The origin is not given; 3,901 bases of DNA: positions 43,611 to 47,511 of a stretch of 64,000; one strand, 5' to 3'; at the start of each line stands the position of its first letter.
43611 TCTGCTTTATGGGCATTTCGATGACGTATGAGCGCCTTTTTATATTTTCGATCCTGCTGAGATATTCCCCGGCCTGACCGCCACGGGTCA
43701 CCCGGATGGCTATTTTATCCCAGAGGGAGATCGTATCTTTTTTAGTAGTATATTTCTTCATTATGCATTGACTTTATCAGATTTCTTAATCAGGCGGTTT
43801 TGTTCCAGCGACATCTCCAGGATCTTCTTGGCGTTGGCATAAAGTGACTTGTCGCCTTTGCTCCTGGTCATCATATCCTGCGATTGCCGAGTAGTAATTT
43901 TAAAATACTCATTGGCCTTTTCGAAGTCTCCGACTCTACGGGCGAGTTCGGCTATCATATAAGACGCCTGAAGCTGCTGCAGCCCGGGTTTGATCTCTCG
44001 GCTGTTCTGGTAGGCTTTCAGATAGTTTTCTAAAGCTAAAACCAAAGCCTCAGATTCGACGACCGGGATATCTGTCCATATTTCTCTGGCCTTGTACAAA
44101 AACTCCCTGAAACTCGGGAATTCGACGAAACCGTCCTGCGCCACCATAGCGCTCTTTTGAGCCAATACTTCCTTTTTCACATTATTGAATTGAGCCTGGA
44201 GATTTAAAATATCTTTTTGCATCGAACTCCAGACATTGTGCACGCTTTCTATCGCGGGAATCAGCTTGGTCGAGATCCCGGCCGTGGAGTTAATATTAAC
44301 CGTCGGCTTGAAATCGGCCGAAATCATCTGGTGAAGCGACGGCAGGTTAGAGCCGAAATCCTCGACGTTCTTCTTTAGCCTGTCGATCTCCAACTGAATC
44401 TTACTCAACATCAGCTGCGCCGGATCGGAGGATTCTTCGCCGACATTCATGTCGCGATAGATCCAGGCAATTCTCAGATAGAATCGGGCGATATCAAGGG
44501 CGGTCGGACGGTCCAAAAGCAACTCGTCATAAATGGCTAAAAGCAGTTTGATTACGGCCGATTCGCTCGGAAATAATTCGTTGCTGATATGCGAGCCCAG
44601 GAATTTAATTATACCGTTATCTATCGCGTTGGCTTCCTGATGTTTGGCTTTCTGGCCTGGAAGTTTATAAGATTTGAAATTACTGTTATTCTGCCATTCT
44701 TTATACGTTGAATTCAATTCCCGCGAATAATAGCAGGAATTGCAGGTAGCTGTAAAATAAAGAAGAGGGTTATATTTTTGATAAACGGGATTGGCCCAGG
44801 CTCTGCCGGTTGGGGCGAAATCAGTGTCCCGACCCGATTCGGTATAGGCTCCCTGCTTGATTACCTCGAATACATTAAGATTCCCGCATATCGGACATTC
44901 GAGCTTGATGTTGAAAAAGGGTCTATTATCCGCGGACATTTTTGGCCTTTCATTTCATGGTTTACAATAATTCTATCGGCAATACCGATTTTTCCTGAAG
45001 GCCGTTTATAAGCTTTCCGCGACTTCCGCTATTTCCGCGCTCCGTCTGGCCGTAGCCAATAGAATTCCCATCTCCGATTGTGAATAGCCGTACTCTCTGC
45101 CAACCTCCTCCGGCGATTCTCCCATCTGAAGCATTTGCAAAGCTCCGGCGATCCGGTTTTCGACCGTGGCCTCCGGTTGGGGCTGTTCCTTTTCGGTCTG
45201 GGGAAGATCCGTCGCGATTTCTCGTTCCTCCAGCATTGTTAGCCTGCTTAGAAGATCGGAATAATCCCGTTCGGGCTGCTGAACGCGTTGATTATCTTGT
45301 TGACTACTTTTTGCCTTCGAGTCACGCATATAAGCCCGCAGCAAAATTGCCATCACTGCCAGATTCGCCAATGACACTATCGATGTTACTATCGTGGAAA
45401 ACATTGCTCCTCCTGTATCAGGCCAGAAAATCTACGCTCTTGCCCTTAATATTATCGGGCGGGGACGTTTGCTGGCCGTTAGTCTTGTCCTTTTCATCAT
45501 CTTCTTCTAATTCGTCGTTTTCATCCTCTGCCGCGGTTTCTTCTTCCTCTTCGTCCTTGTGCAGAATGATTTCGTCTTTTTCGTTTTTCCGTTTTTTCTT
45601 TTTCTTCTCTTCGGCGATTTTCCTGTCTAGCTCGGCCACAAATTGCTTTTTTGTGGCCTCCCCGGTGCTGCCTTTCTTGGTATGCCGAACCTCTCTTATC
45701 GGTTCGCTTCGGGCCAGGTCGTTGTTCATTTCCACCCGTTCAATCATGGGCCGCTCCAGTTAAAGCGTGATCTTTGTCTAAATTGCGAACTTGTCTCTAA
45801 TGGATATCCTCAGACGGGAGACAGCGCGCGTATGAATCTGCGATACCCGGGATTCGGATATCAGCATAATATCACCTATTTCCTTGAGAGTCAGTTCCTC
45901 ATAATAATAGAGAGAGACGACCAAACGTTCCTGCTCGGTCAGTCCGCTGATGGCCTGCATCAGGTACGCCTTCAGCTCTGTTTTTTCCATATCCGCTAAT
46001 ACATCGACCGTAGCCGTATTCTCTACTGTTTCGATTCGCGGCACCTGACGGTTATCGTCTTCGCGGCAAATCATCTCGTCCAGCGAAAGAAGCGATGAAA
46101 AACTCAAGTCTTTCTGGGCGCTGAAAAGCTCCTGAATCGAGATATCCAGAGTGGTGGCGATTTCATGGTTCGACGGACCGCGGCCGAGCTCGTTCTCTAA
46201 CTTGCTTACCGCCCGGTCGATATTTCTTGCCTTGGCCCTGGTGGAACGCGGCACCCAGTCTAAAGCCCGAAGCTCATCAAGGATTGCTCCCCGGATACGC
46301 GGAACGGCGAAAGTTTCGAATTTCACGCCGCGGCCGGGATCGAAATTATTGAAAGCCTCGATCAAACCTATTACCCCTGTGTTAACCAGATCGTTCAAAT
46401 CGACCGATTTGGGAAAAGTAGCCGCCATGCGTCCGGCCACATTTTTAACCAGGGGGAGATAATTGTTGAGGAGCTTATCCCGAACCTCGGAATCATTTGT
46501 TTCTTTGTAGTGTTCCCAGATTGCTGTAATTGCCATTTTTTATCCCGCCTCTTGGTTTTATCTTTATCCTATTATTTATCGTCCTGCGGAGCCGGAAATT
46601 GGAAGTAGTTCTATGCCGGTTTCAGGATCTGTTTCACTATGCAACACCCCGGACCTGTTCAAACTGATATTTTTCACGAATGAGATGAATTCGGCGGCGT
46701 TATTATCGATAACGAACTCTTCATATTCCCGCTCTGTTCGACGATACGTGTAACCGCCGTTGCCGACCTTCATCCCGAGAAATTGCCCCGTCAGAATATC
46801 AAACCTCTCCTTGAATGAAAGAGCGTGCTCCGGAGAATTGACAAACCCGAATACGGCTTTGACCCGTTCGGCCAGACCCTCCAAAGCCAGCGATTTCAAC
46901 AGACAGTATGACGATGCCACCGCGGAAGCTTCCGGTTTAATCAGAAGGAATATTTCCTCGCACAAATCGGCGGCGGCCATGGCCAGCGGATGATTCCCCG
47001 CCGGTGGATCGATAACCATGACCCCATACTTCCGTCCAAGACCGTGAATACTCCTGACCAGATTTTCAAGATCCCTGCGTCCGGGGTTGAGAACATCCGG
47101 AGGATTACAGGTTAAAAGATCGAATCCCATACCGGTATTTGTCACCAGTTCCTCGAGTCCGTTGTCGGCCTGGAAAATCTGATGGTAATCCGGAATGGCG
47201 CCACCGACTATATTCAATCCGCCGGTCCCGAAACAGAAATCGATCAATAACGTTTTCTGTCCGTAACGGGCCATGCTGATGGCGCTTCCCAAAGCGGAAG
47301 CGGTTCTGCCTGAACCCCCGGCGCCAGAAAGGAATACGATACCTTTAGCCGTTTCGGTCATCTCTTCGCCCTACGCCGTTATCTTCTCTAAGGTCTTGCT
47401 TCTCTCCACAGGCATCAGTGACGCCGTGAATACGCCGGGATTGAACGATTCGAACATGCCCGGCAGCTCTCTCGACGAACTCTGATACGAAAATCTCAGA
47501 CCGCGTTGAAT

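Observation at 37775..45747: A non-canonical two-component/c-di-GMP-style module replaces the chemotaxis block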

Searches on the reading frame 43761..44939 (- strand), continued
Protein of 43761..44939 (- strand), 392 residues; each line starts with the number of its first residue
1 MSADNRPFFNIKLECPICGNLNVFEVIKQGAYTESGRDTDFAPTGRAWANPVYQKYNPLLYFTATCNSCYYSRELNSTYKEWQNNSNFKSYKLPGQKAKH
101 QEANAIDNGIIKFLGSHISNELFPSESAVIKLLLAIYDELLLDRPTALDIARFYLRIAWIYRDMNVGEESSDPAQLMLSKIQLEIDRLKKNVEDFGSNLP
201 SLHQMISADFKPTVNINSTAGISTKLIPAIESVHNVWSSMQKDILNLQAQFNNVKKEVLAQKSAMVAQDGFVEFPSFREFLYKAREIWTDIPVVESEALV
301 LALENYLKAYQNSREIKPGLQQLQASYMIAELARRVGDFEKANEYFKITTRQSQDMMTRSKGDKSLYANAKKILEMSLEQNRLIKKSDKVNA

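Call 50: search_protein_families(library=pfam, proteins=[L017:16155-16628:+, L017:16600-17565:+, L017:19264-21153:+, L062:16164-17576:+, L062:17914-19212:+, L062:19447-19884:+, L062:19950-21152:+, L066:19307-20260:+, L066:20273-20734:+, L061:18042-18548:+], max_evalue=0.001)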
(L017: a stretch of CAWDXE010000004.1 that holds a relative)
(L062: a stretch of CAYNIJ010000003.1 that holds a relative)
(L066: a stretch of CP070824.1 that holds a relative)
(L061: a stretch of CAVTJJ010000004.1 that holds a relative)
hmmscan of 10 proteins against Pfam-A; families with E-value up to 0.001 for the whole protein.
L017:16155-16628:+ (158 aa): 1 family
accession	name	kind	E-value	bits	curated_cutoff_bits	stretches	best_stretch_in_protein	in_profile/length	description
PF20250.3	FapA_N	-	1.3e-28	100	27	1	14-141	1-132/178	Flagellar Assembly Protein A N-terminal region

L017:16600-17565:+ (322 aa): 1 family
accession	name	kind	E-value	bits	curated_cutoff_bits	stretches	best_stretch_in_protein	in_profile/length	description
PF03961.19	FapA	-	1.6e-66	225.1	31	1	44-312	1-270/272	Flagellar Assembly Protein A beta solenoid domain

L017:19264-21153:+ (630 aa): 19 families
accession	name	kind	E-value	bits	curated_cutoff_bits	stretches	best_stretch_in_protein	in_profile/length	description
PF00069.31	Pkinase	-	4.4e-44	151.3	31.7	1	14-255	3-252/263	Protein kinase domain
PF07714.23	PK_Tyr_Ser-Thr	-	4.3e-28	98.8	23.1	1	14-227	3-223/258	Protein tyrosine and serine/threonine kinase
PF13431.12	TPR_17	-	1.3e-22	78.6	24.4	1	525-557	1-33/34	Tetratricopeptide repeat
PF07719.23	TPR_2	-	1.6e-20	71.9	27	1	537-570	1-34/34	Tetratricopeptide repeat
PF00515.34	TPR_1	-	3.6e-20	71.3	27.8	1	539-570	3-34/34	Tetratricopeptide repeat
PF13414.12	TPR_11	-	3.3e-15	55.9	26.8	0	587-619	10-42/42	TPR repeat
PF13428.12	TPR_14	-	1.8e-13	50.2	23.5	1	540-578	4-42/44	Tetratricopeptide repeat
PF13181.12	TPR_8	-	1.4e-12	47.1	25.7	0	543-569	7-33/34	Tetratricopeptide repeat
PF14559.12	TPR_19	-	1.5e-12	48.1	25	1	582-626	2-46/68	Tetratricopeptide repeat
PF13424.12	TPR_12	-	3.1e-12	46.9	30.1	1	506-567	6-75/77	Tetratricopeptide repeat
PF13432.12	TPR_16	-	2e-11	44.5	32.7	2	576-626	2-52/65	Tetratricopeptide repeat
PF13176.12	TPR_7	-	7.6e-07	29.2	27.9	0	543-571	5-35/36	Tetratricopeptide repeat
PF12895.13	ANAPC3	-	1.6e-06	28.7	27.2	1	550-628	2-79/82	Anaphase-promoting complex, cyclosome, subunit 3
PF01636.29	APH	-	4.2e-05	23.9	23.2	0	123-156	165-199/239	Phosphotransferase enzyme family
PF25063.1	ARM_TT21_C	-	0.0001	22.7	35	0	573-627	97-151/209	Tetratricopeptide repeat protein 21 C-terminal ARM domain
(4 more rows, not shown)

L062:16164-17576:+ (471 aa): 2 families
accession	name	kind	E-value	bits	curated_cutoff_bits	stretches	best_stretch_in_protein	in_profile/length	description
PF03961.19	FapA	-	1.7e-58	198.8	31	1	192-460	2-271/272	Flagellar Assembly Protein A beta solenoid domain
PF20250.3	FapA_N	-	1.2e-43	149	27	1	14-183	2-176/178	Flagellar Assembly Protein A N-terminal region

L062:17914-19212:+ (433 aa): 2 families
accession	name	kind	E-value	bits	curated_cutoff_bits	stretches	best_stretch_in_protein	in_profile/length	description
PF02412.23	TSP_3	-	1.2e-23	82.9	25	1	283-304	12-33/36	Thrombospondin type 3 repeat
PF00691.25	OmpA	-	1.5e-18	67.4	27.2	1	329-425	2-98/98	OmpA family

L062:19447-19884:+ (146 aa): 0 families

L062:19950-21152:+ (401 aa): 1 family
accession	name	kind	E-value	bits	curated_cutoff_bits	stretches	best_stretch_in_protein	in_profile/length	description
PF13229.12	Beta_helix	-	8.4e-13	48.7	25.9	2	139-273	23-139/158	Right handed beta helix region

L066:19307-20260:+ (318 aa): 1 family
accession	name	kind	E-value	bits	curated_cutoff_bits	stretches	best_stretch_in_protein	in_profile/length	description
PF00248.27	Aldo_ket_red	-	4.5e-76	256.1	24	1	15-309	1-290/291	Aldo/keto reductase family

L066:20273-20734:+ (154 aa): 2 families
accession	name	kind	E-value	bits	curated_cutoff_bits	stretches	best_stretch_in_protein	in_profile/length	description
PF05163.17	DinB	-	1.3e-29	103.7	23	1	1-153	1-156/165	DinB family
PF12867.12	DinB_2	-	1.5e-07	32.4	24.8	1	19-135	9-128/128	DinB superfamily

L061:18042-18548:+ (169 aa): 0 families

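Call 54: search_protein_families(library=pfam, proteins=[L067:13832-14839:+, L078:17211-17690:+, L083:16679-17239:+, L067:13482-13868:+, L078:16818-17207:+, L083:16314-16703:+], max_evalue=0.01)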
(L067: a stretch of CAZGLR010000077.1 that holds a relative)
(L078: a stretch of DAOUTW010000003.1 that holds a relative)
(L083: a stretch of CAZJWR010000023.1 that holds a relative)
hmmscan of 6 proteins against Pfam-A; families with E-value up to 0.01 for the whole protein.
L067:13832-14839:+ (336 aa): 1 family
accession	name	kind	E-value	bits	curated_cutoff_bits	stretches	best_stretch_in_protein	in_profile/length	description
PF01584.24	CheW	-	1.2e-38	132.3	23.5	1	203-334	1-133/138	CheW-like domain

L078:17211-17690:+ (160 aa): 1 family
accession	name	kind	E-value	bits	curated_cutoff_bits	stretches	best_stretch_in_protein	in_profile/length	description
PF01584.24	CheW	-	2.1e-26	92.6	23.5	1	25-158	1-134/138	CheW-like domain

L083:16679-17239:+ (187 aa): 1 family
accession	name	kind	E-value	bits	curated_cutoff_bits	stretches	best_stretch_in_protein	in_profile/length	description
PF01584.24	CheW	-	4.1e-17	62.5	23.5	1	52-185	1-134/138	CheW-like domain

L067:13482-13868:+ (129 aa): 1 family
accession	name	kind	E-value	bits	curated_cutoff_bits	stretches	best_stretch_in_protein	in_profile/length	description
PF00015.26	MCPsignal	-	0.0013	19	34.6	1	26-124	49-146/172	Methyl-accepting chemotaxis protein (MCP) signalling domain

L078:16818-17207:+ (130 aa): 0 families

L083:16314-16703:+ (130 aa): 1 family
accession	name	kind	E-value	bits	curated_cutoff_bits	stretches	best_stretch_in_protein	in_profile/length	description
PF22977.2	WHD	-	0.0021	18.1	27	1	8-83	5-77/221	Winged helix domain, variant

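Call 64: predict_structure(alignment_id=A1)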
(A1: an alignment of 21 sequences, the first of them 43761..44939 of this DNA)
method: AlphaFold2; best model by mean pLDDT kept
length: 392 residues; sequences in the alignment: 21
mean_pLDDT: 80.2   pTM: 0.72
mean pLDDT of the five models: 80.2, 79.0, 78.8, 77.0, 75.6
residues with pLDDT >= 90: 105; 70-90: 210; 50-70: 54; < 50: 23
segments of 3 or more residues with pLDDT < 50: 82-92, 167-170, 265-267, 390-392
pLDDT, mean of each block of 10 residues (from residue 1): 74 82 83 74 77 84 89 68 45 72 89 94 93 94 88 92 63 62 77 78 72 57 70 84 86 77 55 86 91 91 94 85 92 88 92 91 86 87 69 48
secondary structure, 60 per line:
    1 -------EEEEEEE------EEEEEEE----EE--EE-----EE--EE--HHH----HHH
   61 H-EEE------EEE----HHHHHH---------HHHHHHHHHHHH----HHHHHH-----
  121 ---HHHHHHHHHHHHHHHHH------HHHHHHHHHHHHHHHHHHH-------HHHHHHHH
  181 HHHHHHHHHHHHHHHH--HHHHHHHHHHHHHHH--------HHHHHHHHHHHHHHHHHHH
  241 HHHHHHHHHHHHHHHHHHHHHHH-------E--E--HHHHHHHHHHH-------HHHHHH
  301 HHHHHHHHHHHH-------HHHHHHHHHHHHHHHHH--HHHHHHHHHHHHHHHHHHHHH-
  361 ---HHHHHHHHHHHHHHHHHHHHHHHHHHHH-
elements in order: E8-14 E21-27 H58-61 E63-65 E72-74 H79-84 H94-105 H110-115 H124-140 H147-165 H173-196 H199-213 H222-263 H277-287 H295-312 H320-336 H339-359 H364-391

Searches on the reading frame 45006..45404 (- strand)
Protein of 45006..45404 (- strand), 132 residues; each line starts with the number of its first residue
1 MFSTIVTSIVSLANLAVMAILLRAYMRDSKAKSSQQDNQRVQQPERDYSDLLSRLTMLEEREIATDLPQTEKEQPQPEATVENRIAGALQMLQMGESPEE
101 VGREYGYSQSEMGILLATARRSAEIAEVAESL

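Call 4: search_protein_families(library=pfam, proteins=[window:45006-45404:-], max_evalue=0.1)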
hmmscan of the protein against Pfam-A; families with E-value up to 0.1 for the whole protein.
window:45006-45404:- (132 aa): 2 families
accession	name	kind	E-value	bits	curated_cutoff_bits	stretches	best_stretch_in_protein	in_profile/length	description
PF10975.14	DUF2802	-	0.04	14.5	33.5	0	58-116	23-64/68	Protein of unknown function (DUF2802)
PF13879.11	Hmw_CFAP97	-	0.051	14.8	25.6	1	28-76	24-72/100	Hemingway/CFA97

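Call 46: search_protein_families(library=ncbifam, proteins=[window:45006-45404:-], max_evalue=0.01)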
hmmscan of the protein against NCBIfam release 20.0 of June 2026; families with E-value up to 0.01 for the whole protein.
window:45006-45404:- (132 aa): 0 families

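Call 61: search_protein_families(library=pfam, alignment_id=A4, max_evalue=0.1)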
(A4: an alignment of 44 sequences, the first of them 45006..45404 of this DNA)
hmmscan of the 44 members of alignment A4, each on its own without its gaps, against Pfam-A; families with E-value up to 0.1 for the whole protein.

A. member 1, window:45006-45404:- (132 aa): 2 families
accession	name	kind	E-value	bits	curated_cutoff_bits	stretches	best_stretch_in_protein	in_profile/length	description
PF10975.14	DUF2802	-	0.04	14.5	33.5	0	58-116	23-64/68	Protein of unknown function (DUF2802)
PF13879.11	Hmw_CFAP97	-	0.051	14.8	25.6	1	28-76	24-72/100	Hemingway/CFA97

B. families by the number of members that match (of 44 scanned): 23 families
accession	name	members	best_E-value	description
PF10975.14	DUF2802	12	4.5e-05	Protein of unknown function (DUF2802)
PF19610.4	DUF6115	3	2.7e-06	Family of unknown function (DUF6115)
PF13384.12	HTH_23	3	0.00059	Homeodomain-like domain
PF19745.5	FUT8_N_cat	2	0.012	Alpha-(1,6)-fucosyltransferase N- and catalytic domains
PF00196.25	GerE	1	0.00044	Bacterial regulatory proteins, luxR family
PF15050.11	SCIMP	1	0.0013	SCIMP protein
PF13268.11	DUF4059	1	0.0035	Protein of unknown function (DUF4059)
PF20809.2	MINT_MID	1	0.0035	Msx2-interacting protein, MID domain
PF22943.2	HTH_68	1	0.01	Putative helix-turn-helix domain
PF17439.7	DUF5418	1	0.01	Family of unknown function (DUF5418)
PF04545.22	Sigma70_r4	1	0.016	Sigma-70, region 4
PF19888.4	DUF6361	1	0.037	Family of unknown function (DUF6361)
PF24070.1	T4_MRH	1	0.047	T4 MRH-like protein family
PF13879.11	Hmw_CFAP97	1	0.051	Hemingway/CFA97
PF10828.13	DUF2570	1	0.06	Protein of unknown function (DUF2570)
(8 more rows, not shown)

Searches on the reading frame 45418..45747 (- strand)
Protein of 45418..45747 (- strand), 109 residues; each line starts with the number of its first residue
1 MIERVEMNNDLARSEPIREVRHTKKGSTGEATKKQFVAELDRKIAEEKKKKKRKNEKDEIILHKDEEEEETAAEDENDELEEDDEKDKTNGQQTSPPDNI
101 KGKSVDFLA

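Call 4: search_protein_families(library=pfam, proteins=[window:45418-45747:-], max_evalue=0.1)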
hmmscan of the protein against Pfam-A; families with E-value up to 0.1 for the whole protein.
window:45418-45747:- (109 aa): 1 family
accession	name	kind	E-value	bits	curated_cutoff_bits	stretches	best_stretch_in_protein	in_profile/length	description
PF09747.14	CCD97-like_C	-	0.049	14.2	27.1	1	25-94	45-112/197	Coiled-coil domain containing protein 97-like, C-terminal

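Call 46: search_protein_families(library=ncbifam, proteins=[window:45418-45747:-], max_evalue=0.01)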
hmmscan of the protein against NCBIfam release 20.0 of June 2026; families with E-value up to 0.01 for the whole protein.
window:45418-45747:- (109 aa): 0 families

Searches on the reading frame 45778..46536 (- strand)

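Call 8: search_protein_families(library=pfam, proteins=[window:45778-46536:-], max_evalue=0.01)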
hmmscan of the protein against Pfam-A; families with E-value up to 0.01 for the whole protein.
window:45778-46536:- (252 aa): 6 families
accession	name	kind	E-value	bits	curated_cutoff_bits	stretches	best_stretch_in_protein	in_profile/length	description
PF04545.22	Sigma70_r4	-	3e-19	68.7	24.1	1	195-243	1-49/50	Sigma-70, region 4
PF04542.20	Sigma70_r2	-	3.2e-17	62.5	24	1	23-94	2-70/71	Sigma-70 region 2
PF08281.18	Sigma70_r4_2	-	6.6e-10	38.9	25.7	1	191-242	3-54/54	Sigma-70, region 4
PF04539.22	Sigma70_r3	-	3.3e-07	30.7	25.3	1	103-153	3-53/78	Sigma-70 region 3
PF00196.25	GerE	-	0.0002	21.4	23.5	0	198-244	2-47/57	Bacterial regulatory proteins, luxR family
PF04297.20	UPF0122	-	0.0058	17.3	22.7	0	197-236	16-55/101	Putative helix-turn-helix protein, YlxM / p13 like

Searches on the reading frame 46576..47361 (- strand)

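Call 8: search_protein_families(library=pfam, proteins=[window:46576-47361:-], max_evalue=0.01)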
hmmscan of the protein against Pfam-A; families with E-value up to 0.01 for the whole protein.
window:46576-47361:- (261 aa): 3 families
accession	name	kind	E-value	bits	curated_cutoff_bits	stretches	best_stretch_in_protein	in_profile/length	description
PF01656.29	CbiA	-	0.00018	21.9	25.4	1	8-112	1-69/125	CobQ/CobB/MinD/ParA nucleotide binding domain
PF06564.18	CBP_BcsQ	-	0.00022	21.3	21.3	0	95-147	99-151/234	Cellulose biosynthesis protein BcsQ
PF13614.12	AAA_31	-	0.0049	17.3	27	0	6-42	2-38/177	AAA domain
